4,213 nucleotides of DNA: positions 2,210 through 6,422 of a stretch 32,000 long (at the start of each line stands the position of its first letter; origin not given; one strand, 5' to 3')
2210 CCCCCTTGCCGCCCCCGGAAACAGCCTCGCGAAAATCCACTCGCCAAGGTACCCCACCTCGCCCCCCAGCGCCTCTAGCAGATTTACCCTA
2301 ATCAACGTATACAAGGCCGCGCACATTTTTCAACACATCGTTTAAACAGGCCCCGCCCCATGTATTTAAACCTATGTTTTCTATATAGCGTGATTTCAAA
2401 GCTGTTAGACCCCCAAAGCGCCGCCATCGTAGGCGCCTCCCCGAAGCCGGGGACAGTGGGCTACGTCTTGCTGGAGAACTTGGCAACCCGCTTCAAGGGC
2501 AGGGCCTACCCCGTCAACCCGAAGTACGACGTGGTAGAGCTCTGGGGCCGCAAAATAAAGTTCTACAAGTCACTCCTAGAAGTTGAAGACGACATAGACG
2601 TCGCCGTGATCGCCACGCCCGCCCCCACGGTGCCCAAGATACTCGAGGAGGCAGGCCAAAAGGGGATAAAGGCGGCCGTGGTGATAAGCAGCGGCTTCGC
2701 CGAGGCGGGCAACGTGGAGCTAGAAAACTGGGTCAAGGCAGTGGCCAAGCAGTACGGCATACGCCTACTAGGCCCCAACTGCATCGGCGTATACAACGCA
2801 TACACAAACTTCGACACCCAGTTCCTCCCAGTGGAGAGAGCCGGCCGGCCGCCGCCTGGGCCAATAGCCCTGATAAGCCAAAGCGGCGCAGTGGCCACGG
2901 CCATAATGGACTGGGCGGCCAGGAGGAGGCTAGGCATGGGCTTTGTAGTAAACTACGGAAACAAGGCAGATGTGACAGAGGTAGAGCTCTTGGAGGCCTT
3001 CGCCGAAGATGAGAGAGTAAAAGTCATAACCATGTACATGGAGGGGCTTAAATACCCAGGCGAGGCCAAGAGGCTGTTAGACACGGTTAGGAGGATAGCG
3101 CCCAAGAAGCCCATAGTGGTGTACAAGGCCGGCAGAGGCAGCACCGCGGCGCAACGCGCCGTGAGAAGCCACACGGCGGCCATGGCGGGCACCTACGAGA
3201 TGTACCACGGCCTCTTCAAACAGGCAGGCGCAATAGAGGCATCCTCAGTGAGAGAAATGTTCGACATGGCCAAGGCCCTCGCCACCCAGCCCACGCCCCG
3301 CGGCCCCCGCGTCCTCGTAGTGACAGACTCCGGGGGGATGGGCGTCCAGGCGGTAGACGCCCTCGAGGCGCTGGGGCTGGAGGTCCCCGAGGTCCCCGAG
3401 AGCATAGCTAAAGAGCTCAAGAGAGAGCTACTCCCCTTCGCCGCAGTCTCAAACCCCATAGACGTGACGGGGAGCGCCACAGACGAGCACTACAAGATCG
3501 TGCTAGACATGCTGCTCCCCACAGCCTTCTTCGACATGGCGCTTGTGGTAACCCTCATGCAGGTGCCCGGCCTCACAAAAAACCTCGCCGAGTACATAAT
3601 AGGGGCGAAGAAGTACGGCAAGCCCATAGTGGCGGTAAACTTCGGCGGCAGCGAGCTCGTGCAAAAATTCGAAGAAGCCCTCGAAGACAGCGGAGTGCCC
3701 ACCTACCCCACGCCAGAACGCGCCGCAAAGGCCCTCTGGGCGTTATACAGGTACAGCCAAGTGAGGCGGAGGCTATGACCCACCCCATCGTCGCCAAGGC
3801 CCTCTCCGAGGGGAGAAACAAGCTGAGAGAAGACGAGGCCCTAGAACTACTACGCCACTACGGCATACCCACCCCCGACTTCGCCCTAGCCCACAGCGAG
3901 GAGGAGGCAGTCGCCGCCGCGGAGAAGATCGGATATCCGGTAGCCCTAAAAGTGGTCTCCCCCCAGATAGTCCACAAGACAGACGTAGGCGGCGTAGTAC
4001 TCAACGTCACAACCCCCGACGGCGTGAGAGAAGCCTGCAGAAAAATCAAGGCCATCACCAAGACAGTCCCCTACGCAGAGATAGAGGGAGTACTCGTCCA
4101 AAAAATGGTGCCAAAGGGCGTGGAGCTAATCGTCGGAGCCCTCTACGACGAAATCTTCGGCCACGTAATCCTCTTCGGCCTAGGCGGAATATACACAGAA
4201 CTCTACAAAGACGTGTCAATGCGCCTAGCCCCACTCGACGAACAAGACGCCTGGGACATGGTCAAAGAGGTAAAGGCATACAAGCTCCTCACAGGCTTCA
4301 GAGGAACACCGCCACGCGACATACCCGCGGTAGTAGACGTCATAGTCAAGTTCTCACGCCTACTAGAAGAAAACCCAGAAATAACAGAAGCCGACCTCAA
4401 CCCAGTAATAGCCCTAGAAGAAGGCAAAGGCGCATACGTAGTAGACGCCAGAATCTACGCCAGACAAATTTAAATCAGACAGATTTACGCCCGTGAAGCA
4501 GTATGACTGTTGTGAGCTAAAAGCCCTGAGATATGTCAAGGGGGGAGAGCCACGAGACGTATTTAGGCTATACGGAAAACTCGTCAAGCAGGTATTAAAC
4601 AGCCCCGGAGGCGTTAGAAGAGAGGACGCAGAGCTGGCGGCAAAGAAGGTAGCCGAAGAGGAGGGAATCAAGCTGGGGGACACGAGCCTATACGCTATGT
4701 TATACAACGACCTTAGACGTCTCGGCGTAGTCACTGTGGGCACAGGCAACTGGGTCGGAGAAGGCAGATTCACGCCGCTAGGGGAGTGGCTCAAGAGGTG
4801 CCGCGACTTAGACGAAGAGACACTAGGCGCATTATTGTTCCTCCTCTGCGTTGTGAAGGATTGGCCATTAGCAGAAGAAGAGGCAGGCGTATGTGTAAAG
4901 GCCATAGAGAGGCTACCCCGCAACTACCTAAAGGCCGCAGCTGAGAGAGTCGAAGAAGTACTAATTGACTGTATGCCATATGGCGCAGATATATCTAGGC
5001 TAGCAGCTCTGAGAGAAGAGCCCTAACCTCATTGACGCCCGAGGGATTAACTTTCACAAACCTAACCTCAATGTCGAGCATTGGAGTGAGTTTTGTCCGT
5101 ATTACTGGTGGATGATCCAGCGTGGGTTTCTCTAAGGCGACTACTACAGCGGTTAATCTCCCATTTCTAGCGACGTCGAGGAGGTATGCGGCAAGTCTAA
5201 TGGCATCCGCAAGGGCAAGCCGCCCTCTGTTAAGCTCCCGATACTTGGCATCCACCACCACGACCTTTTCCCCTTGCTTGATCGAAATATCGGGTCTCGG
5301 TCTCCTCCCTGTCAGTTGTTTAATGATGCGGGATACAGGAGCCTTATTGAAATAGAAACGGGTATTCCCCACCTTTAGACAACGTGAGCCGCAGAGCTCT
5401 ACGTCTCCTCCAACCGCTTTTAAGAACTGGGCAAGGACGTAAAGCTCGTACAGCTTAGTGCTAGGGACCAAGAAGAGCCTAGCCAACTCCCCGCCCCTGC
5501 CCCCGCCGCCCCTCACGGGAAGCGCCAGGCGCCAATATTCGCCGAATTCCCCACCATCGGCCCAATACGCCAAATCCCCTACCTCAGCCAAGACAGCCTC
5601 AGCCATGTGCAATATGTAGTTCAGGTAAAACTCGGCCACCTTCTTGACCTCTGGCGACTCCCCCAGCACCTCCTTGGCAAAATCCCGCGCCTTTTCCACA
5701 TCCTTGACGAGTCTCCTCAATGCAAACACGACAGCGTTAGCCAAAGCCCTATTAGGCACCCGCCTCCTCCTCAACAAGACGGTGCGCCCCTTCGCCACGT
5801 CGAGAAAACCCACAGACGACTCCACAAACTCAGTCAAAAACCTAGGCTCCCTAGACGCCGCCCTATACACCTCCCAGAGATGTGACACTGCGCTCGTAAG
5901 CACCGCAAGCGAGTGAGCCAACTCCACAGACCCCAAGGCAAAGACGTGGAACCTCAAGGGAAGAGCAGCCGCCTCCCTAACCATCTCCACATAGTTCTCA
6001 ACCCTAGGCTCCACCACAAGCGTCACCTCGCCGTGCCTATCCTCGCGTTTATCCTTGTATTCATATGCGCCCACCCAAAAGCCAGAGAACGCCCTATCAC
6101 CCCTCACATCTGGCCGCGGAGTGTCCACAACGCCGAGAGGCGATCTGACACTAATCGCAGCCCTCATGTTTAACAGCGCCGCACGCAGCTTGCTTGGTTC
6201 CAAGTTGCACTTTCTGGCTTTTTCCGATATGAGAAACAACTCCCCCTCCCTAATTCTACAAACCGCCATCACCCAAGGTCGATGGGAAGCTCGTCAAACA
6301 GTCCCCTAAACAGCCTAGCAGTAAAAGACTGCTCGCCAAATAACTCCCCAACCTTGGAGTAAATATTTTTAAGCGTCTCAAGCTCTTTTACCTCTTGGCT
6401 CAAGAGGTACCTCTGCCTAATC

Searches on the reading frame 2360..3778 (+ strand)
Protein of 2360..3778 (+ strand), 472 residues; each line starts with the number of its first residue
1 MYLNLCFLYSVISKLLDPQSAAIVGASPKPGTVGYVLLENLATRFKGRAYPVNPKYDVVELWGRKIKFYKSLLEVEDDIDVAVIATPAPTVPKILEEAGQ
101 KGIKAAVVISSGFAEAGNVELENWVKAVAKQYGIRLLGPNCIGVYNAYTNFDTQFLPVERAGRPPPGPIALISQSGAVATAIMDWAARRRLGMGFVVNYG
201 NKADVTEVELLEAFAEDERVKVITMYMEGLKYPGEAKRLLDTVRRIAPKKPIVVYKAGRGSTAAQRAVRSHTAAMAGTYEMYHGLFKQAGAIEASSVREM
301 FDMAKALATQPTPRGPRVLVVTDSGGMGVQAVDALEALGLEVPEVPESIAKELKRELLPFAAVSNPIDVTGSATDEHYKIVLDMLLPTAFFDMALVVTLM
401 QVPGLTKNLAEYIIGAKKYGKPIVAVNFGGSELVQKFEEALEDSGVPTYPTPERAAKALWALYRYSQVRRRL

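Call 9: search_protein_families(library=pfam, proteins=[window:2360-3778:+], max_evalue=0.01)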
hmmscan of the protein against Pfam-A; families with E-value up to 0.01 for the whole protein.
window:2360-3778:+ (472 aa): 6 families
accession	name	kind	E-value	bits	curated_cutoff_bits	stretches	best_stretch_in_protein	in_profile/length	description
PF13607.11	Succ_CoA_lig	-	5.5e-50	169.1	27.4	1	166-307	1-138/138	Succinyl-CoA ligase like flavodoxin domain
PF13380.12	CoA_binding_2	-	2.3e-22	80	22.8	1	20-146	2-115/116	CoA binding domain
PF02629.25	CoA_binding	-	1.5e-12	48.6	22.3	1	19-112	4-97/97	CoA binding domain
PF19045.5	Ligase_CoA_2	-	9.6e-11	42.4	23.7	1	318-468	1-157/162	Ligase-CoA domain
PF00549.24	Ligase_CoA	-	0.0044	17.6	24.5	0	173-262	2-96/128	CoA-ligase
PF13377.12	Peripla_BP_3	-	0.0053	17.3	26.5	0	281-344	44-103/167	Periplasmic binding protein-like domain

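Call 70: find_encoding_contigs(protein=window:2390-3778:+, flank=10000, max_places=8)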
Protein window:2390-3778:+ (462 aa): 14 contigs read that carry it; 8 places shown.
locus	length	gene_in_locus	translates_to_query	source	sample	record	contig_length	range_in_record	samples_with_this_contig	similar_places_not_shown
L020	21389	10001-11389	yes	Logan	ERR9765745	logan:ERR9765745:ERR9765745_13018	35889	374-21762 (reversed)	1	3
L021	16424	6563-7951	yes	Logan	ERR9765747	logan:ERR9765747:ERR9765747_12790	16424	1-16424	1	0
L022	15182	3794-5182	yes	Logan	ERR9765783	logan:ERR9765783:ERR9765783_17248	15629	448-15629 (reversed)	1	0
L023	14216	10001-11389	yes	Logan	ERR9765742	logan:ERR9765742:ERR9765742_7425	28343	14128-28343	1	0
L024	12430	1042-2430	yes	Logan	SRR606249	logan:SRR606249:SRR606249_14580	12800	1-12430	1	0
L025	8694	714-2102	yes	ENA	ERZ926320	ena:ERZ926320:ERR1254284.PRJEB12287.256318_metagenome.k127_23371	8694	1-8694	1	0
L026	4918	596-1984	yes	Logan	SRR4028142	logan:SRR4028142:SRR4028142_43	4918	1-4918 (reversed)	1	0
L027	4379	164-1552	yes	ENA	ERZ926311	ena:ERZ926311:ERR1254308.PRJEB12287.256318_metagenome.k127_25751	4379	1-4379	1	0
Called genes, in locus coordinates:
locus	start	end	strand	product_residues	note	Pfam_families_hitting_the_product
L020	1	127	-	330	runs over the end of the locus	PF02653:BPD_transp_2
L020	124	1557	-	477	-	PF00005:ABC_tran, PF13304:AAA_21 (faint), PF00005:ABC_tran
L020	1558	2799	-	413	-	PF02608:Bmp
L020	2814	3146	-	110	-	-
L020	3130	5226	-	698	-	PF01804:Penicil_amidase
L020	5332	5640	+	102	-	-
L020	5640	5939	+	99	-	PF21476:PF0610-like_N, PF23470:Zn_ribbon_PF0610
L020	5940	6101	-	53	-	PF01020:Ribosomal_L40e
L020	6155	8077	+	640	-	PF20720:nSTAND3 (weak)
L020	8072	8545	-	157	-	PF00025:Arf (weak), PF00071:Ras, PF01926:MMR_HSR1 (weak), PF02421:FeoB_N, PF10662:PduV-EutP (weak)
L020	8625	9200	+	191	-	PF00924:MS_channel_2nd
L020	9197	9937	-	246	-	-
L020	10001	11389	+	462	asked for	PF02629:CoA_binding, PF13380:CoA_binding_2, PF13607:Succ_CoA_lig, PF19045:Ligase_CoA_2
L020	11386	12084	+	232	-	PF13549:ATP-grasp_5, PF08442:ATP-grasp_2 (faint)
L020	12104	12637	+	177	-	-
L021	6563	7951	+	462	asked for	PF02629:CoA_binding, PF13380:CoA_binding_2, PF13607:Succ_CoA_lig, PF19045:Ligase_CoA_2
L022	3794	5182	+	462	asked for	PF02629:CoA_binding, PF13380:CoA_binding_2, PF13607:Succ_CoA_lig, PF19045:Ligase_CoA_2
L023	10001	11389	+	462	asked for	PF02629:CoA_binding, PF13380:CoA_binding_2, PF13607:Succ_CoA_lig, PF19045:Ligase_CoA_2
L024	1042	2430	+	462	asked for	PF02629:CoA_binding, PF13380:CoA_binding_2, PF13607:Succ_CoA_lig, PF19045:Ligase_CoA_2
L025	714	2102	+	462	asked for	PF02629:CoA_binding, PF13380:CoA_binding_2, PF13607:Succ_CoA_lig, PF19045:Ligase_CoA_2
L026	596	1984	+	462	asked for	PF02629:CoA_binding, PF13380:CoA_binding_2, PF13607:Succ_CoA_lig, PF19045:Ligase_CoA_2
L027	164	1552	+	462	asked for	PF02629:CoA_binding, PF13380:CoA_binding_2, PF13607:Succ_CoA_lig, PF19045:Ligase_CoA_2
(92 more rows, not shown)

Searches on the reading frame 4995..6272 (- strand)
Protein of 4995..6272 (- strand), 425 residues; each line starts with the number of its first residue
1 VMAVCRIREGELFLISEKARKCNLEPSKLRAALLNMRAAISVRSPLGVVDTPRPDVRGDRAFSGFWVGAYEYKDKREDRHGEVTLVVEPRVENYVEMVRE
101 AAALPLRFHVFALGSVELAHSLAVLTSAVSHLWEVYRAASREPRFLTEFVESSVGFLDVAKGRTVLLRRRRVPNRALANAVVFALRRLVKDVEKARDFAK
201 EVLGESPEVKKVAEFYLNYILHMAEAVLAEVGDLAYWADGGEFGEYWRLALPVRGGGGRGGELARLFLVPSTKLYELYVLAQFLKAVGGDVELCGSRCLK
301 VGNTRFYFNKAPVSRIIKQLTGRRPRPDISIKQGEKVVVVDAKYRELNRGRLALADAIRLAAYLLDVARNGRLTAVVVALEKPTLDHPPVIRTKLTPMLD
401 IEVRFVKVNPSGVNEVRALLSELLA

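Call 9: search_protein_families(library=pfam, proteins=[window:4995-6272:-], max_evalue=0.01)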
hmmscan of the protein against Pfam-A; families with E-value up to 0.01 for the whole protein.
window:4995-6272:- (425 aa): 1 family
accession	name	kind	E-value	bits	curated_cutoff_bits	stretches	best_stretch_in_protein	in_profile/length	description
PF10117.15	McrBC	-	0.0012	18.3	23.9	1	267-363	212-303/318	McrBC 5-methylcytosine restriction system component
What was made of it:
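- On McrBC (4995-7861): PF10117 (McrBC) at E=0.0012 for 4995-6272, which is below the Pfam cut-off (call 9).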

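Call 66: search_protein_families(library=padloc, proteins=[window:4995-6272:-], max_evalue=0.01)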
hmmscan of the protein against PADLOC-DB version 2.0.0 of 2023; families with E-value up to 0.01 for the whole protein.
window:4995-6272:- (425 aa): 0 families
